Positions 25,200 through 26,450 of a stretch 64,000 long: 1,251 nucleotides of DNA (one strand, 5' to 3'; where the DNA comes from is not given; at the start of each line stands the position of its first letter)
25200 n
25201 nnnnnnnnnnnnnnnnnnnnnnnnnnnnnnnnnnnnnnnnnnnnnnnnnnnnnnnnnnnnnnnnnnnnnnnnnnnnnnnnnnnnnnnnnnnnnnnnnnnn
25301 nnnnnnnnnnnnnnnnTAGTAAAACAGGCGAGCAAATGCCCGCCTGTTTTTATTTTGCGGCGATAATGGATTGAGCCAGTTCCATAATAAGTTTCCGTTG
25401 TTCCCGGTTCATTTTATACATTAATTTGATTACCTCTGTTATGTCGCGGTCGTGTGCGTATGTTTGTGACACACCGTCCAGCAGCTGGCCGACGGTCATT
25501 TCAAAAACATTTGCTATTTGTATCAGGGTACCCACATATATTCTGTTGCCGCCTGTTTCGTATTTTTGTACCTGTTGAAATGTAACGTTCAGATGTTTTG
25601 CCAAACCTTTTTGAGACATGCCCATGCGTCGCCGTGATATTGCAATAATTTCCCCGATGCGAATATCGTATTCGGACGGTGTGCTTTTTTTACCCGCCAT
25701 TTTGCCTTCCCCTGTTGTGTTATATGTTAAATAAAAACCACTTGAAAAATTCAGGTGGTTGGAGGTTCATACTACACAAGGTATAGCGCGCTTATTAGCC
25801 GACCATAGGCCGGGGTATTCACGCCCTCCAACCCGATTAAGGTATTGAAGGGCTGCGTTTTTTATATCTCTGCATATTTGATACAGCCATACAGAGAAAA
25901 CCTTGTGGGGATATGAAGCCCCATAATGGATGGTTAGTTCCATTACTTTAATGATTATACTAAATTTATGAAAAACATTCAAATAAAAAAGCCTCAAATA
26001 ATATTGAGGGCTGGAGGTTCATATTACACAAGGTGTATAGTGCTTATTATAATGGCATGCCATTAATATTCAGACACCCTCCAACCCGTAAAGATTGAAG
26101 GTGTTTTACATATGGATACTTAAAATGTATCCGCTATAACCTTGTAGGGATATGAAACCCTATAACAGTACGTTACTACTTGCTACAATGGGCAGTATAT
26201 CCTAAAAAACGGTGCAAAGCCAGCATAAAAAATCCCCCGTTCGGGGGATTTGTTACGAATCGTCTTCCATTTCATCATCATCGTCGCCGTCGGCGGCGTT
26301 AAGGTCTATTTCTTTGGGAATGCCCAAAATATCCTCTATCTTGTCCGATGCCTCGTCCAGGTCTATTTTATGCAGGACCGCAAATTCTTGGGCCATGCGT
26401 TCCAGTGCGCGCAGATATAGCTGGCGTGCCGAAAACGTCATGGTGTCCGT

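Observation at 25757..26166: Tandem about 260-nt composite unit: hairpin element plus a second covarying hairpin (GGGG/CCCC vs AGGG/CCCT)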

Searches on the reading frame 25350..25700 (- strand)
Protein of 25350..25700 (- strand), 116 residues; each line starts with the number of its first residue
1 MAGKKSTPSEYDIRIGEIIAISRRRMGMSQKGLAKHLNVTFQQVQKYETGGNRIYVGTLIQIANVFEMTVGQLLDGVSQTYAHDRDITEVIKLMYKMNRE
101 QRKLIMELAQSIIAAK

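Call 13: find_encoding_contigs(protein=window:25350-25700:-, flank=5000, max_places=8)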
Protein window:25350-25700:- (116 aa): 24 contigs read that carry it; 2 places shown.
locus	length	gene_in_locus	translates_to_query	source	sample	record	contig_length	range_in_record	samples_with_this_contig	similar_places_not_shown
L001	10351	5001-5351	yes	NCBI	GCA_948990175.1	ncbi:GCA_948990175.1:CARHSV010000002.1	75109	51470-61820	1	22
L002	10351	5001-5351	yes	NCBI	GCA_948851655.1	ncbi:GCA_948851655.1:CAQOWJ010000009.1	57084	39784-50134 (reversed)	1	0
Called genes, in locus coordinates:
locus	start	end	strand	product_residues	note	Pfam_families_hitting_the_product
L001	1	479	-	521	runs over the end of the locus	PF00691:OmpA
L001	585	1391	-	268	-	-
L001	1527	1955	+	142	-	PF06835:LptC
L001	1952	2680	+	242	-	PF00005:ABC_tran, PF13304:AAA_21 (faint)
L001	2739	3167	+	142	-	-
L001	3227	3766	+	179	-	-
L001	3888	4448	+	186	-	PF02559:CarD_TRCF_RID, PF21095:CarD_C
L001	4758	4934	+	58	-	-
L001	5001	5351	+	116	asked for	PF01381:HTH_3, PF13443:HTH_26 (weak)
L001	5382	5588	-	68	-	PF14373:Imm_superinfect (weak)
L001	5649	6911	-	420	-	PF03952:Enolase_N, PF00113:Enolase_C, PF13378:MR_MLE_C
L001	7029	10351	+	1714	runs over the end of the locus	-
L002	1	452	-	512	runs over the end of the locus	PF00691:OmpA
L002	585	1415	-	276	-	-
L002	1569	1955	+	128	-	PF06835:LptC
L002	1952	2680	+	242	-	PF00005:ABC_tran, PF13304:AAA_21 (faint)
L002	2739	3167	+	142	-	-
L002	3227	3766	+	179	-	-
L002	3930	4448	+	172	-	PF02559:CarD_TRCF_RID, PF21095:CarD_C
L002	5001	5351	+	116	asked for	PF01381:HTH_3, PF13443:HTH_26 (weak)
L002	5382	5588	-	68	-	PF14373:Imm_superinfect (weak)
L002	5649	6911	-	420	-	PF03952:Enolase_N, PF00113:Enolase_C, PF13378:MR_MLE_C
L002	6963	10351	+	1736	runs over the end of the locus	-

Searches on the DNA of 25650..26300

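Call 18: search_rna_families(source=window, start=25650, end=26300, threshold=evalue, max_evalue=10, show_alignments=3)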
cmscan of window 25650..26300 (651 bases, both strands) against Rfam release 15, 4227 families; matches with E-value up to 10: 9.
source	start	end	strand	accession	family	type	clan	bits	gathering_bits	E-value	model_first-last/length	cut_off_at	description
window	25749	25833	-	RF02221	sRNA-Xcc1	Gene; sRNA;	-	26.7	53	0.023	1-87/87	no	sRNA-Xcc1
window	26224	26300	-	RF01859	Phe_leader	Cis-reg; leader;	-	22.1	55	0.33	50-125/125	5'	Phenylalanine leader peptide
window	26198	26257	+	RF01859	Phe_leader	Cis-reg; leader;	-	17.4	55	3.7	1-125/125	no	Phenylalanine leader peptide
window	25991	26101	-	RF04278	MIR4372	Gene; miRNA;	CL00145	16.4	100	7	1-123/123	no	MIR4372 microRNA precursor family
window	26226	26269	-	RF02399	NsiR1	Gene; sRNA;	-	13.8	39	6.7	1-60/60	no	Nitrogen stress-induced RNA 1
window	26052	26113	+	RF01239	snR49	Gene; snRNA; snoRNA; HACA-box;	CL00038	13.4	45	7.1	1-170/170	no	Small nucleolar RNA snR49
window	25868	25922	-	RF02716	sno_ncR3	Gene; snRNA; snoRNA; CD-box;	-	13.2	88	8.9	1-75/75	no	Small nucleolar RNA ncR3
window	26166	26250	+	RF02236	asX2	Gene; sRNA;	-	13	70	9.4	1-87/87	no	Xanthomonas sRNA asX2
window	26113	26271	+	RF03083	cow-rumen-3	Gene; sRNA;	-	10.8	86.7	9.5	1-141/141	no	cow-rumen-3 RNA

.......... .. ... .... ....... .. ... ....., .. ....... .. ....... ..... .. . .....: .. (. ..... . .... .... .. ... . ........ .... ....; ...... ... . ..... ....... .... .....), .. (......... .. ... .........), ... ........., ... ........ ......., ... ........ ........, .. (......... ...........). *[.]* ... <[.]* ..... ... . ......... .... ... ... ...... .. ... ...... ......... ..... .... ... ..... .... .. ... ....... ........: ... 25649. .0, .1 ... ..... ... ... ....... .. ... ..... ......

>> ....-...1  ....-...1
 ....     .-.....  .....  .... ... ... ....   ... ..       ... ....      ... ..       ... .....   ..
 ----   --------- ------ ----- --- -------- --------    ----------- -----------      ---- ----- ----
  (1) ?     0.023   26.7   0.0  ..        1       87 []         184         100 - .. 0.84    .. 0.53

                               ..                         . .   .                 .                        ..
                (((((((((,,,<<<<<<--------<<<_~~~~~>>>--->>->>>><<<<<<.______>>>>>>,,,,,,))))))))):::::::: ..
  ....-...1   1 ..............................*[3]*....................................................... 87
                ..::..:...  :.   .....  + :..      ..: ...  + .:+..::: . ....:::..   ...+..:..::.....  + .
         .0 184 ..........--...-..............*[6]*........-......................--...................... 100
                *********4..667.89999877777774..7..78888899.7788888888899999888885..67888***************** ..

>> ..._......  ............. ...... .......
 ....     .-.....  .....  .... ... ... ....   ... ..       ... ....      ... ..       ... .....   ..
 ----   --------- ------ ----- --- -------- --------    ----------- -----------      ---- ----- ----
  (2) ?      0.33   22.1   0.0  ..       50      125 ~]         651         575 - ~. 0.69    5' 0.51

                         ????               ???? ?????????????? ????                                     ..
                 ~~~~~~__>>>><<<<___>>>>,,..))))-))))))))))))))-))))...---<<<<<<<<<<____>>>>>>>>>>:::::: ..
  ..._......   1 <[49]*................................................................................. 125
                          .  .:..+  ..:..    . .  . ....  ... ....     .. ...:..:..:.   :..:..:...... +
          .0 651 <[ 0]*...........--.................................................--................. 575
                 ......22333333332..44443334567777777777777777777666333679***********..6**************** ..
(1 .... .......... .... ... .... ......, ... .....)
